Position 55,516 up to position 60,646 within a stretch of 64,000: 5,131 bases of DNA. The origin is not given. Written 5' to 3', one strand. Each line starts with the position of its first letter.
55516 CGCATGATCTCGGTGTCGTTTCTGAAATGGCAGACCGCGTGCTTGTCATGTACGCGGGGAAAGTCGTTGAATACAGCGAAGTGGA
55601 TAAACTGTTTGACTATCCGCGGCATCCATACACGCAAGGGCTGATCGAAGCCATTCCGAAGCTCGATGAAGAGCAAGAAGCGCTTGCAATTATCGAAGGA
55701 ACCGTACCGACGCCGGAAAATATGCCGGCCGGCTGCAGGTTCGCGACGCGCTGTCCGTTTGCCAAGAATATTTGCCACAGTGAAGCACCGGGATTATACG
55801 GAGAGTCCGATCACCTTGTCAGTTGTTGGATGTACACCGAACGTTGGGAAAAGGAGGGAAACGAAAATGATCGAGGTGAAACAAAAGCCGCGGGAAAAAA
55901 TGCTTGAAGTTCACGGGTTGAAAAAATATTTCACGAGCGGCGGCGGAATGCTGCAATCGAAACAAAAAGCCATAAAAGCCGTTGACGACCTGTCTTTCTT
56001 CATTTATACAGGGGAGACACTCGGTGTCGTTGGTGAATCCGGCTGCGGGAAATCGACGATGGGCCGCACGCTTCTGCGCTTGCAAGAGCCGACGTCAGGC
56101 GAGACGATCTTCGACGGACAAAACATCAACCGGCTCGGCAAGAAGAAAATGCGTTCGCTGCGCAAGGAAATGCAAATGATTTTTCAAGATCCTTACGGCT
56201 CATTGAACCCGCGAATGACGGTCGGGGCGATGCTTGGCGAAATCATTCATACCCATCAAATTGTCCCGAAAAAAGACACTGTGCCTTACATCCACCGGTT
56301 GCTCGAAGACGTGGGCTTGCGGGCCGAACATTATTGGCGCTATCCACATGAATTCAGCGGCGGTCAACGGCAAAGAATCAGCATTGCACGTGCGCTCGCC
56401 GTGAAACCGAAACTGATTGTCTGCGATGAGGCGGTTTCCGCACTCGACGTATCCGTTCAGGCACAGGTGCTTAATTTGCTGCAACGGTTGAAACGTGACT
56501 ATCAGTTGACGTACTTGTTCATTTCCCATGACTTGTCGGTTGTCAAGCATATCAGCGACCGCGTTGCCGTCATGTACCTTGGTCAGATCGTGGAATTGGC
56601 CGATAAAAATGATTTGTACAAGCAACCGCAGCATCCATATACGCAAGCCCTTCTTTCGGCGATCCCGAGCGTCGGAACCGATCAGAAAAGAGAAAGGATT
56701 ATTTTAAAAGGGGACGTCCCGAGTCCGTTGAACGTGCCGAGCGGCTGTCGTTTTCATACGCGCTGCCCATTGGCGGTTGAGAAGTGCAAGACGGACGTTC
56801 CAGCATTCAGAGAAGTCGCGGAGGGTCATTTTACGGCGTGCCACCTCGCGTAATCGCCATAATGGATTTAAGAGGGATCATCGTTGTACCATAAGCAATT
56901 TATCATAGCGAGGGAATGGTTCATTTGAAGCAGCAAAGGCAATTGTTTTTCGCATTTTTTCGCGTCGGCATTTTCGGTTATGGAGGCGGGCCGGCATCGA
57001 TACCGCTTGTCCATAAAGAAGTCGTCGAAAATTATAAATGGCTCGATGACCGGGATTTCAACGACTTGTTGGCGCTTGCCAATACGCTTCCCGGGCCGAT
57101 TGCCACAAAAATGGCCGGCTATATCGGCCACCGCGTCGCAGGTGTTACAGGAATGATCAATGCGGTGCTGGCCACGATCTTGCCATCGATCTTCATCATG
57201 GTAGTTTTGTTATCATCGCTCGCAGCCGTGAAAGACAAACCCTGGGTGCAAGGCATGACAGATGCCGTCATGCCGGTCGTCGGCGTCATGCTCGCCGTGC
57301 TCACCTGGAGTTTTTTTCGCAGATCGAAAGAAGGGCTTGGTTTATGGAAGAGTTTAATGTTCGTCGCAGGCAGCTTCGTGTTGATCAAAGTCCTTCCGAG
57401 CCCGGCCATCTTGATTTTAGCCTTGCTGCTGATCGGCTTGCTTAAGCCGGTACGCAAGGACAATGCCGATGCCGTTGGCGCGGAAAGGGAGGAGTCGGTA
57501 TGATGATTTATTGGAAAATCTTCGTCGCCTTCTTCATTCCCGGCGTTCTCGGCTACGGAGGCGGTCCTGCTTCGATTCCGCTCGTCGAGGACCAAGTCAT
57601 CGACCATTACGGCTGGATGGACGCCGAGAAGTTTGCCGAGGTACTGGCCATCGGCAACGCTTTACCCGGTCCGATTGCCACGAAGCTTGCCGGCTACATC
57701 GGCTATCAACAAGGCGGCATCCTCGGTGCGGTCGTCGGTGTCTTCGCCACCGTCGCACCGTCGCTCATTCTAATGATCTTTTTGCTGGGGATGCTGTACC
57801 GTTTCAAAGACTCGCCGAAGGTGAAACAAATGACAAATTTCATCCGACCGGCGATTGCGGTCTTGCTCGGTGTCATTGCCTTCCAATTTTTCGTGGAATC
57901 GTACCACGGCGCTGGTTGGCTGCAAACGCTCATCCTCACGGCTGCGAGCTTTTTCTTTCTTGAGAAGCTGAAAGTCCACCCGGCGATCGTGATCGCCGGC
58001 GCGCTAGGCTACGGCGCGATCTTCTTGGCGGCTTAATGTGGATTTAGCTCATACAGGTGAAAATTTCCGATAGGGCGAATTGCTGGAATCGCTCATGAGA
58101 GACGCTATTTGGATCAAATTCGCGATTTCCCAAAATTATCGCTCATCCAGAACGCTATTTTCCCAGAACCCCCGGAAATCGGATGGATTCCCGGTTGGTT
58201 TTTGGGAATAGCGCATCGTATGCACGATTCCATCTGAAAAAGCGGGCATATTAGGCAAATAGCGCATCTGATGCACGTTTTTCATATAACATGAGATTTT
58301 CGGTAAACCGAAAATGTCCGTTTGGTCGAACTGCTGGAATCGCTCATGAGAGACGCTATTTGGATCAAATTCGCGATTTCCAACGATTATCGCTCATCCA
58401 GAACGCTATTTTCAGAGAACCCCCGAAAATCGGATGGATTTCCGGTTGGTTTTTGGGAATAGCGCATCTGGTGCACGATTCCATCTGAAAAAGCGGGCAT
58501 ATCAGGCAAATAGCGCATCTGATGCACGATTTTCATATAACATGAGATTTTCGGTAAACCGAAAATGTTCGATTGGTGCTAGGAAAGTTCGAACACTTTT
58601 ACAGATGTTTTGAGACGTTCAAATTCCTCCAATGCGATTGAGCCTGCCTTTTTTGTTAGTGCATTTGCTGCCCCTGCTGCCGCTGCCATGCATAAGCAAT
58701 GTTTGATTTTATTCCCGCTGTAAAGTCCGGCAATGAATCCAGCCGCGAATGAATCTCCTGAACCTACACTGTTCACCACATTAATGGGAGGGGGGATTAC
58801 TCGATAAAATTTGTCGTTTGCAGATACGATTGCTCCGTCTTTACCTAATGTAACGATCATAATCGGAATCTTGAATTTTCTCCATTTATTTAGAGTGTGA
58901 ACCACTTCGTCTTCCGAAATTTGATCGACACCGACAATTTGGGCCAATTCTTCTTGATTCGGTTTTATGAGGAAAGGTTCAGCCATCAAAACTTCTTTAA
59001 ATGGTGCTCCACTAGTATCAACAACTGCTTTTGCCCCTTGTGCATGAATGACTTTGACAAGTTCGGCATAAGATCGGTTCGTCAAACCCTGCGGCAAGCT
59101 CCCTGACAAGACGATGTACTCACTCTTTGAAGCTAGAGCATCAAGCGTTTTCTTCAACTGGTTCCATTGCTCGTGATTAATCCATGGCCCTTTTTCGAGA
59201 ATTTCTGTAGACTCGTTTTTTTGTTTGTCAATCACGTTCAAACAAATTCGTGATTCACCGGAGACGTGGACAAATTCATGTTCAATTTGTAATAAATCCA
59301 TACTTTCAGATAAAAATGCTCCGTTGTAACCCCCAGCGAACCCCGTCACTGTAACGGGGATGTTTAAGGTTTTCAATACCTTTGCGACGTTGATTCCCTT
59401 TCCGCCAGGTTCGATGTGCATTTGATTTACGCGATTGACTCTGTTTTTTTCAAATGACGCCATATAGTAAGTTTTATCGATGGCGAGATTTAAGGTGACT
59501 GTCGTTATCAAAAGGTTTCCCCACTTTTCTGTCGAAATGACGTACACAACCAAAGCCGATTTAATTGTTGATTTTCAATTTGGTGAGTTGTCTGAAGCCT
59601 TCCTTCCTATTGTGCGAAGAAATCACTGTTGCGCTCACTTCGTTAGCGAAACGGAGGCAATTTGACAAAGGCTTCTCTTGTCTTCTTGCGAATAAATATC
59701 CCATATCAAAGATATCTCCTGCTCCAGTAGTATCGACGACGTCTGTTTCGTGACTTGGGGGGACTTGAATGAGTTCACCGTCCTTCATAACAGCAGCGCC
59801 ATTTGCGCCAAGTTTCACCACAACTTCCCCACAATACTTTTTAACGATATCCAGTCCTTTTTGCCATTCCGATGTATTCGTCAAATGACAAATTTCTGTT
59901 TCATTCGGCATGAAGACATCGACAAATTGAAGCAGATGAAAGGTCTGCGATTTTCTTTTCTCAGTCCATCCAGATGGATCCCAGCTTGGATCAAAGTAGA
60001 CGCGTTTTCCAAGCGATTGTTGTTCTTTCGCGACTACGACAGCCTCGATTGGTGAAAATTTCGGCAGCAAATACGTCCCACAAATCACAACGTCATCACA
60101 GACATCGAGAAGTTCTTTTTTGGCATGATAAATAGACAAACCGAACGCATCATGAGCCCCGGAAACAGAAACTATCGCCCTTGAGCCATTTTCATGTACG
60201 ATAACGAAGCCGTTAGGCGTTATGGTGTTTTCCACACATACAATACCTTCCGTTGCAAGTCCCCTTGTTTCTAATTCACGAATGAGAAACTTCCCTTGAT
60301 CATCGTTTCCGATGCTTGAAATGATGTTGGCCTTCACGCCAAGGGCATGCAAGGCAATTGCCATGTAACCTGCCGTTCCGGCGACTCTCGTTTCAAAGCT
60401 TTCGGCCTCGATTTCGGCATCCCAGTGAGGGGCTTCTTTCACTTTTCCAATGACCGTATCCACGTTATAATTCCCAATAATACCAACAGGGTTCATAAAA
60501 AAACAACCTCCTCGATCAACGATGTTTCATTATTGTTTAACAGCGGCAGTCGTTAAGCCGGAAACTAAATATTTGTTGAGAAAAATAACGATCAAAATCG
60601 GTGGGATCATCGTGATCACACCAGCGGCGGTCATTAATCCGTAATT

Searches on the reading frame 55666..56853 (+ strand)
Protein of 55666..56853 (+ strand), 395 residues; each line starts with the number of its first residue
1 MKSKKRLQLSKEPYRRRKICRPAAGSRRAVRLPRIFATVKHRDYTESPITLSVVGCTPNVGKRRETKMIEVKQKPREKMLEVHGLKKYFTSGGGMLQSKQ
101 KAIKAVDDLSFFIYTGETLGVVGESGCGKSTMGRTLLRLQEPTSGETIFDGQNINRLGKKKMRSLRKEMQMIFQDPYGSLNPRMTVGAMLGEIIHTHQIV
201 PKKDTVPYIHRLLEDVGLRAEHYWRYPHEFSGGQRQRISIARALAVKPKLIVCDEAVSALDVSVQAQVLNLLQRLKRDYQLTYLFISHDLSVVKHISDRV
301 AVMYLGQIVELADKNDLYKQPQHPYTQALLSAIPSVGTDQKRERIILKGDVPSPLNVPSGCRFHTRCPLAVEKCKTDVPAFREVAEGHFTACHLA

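Call 31: search_protein_families(library=pfam, proteins=[window:55666-56853:+])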
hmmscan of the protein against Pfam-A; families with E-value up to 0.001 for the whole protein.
window:55666-56853:+ (395 aa): 4 families
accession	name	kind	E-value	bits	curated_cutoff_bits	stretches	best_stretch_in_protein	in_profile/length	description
PF00005.33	ABC_tran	-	2.3e-31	109.6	25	1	107-257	2-136/137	ABC transporter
PF08352.17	oligo_HPY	-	6.8e-21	74.9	27.1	1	309-374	1-65/65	Oligopeptide/dipeptide transporter, C-terminal region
PF13401.12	AAA_22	-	3e-05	24.8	27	1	121-282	10-117/130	AAA domain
PF02463.25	SMC_N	-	3.1e-05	23.9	40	1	120-302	28-211/220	RecF/RecN/SMC N terminal domain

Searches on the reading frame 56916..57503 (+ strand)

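Call 31: search_protein_families(library=pfam, proteins=[window:56916-57503:+])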
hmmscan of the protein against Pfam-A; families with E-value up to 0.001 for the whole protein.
window:56916-57503:+ (195 aa): 1 family
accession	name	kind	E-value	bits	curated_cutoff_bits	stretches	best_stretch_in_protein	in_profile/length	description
PF02417.20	Chromate_transp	-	2.3e-45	155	28.6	1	9-175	2-166/166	Chromate transporter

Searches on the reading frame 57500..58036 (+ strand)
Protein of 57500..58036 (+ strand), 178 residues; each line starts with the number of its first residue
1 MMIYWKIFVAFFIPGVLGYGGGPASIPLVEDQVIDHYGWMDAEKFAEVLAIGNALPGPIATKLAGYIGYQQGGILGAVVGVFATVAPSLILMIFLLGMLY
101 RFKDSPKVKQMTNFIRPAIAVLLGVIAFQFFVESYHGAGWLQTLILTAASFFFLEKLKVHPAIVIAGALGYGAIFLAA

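Call 31: search_protein_families(library=pfam, proteins=[window:57500-58036:+])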
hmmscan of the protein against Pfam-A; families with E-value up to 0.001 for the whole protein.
window:57500-58036:+ (178 aa): 1 family
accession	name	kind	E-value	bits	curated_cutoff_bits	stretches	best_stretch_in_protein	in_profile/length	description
PF02417.20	Chromate_transp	-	1.5e-41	142.6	28.6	1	5-171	1-164/166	Chromate transporter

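Call 115: search_protein_families(library=ncbifam, proteins=[L057:425-643:-], max_evalue=0.01)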
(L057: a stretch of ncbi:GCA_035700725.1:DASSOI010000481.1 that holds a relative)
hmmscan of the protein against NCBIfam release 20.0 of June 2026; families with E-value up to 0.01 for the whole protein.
L057:425-643:- (72 aa): 0 families

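Call 116: search_protein_families(library=phrogs, proteins=[L057:425-643:-], max_evalue=0.01)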
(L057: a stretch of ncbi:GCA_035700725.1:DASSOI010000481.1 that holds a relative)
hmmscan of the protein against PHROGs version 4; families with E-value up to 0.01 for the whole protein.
L057:425-643:- (72 aa): 0 families

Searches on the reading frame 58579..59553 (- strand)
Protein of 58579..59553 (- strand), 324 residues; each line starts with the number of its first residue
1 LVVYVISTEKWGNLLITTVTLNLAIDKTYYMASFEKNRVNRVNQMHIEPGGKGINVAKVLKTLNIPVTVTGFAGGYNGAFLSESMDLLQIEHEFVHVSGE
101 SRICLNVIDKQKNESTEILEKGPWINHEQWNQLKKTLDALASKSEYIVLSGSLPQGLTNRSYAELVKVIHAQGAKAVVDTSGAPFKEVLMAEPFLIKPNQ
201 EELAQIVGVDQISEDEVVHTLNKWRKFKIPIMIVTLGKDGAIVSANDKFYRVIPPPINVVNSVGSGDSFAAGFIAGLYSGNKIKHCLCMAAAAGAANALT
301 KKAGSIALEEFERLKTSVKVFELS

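Call 31: search_protein_families(library=pfam, proteins=[window:58579-59553:-])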
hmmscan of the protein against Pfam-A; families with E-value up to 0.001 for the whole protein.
window:58579-59553:- (324 aa): 2 families
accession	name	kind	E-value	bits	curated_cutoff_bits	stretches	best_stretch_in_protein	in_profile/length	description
PF00294.29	PfkB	-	7.7e-57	193.3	25.8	1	21-305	3-297/302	pfkB family carbohydrate kinase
PF08543.17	Phos_pyr_kin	-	9.9e-06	25.5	27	1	171-290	98-224/246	Phosphomethylpyrimidine kinase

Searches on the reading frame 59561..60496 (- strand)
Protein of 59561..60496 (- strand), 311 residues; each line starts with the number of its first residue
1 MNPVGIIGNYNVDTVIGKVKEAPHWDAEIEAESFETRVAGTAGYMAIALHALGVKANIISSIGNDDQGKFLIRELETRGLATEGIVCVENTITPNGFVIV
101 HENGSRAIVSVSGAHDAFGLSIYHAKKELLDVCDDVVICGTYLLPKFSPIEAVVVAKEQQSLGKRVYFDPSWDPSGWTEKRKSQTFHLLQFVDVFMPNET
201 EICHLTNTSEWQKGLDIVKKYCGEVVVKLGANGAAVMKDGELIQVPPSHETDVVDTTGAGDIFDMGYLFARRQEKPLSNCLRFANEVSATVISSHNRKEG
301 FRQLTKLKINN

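Call 31: search_protein_families(library=pfam, proteins=[window:59561-60496:-])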
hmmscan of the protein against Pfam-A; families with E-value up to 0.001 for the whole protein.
window:59561-60496:- (311 aa): 1 family
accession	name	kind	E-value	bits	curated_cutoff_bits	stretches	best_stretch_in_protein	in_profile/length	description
PF00294.29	PfkB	-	2.8e-40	139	25.8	1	20-296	19-294/302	pfkB family carbohydrate kinase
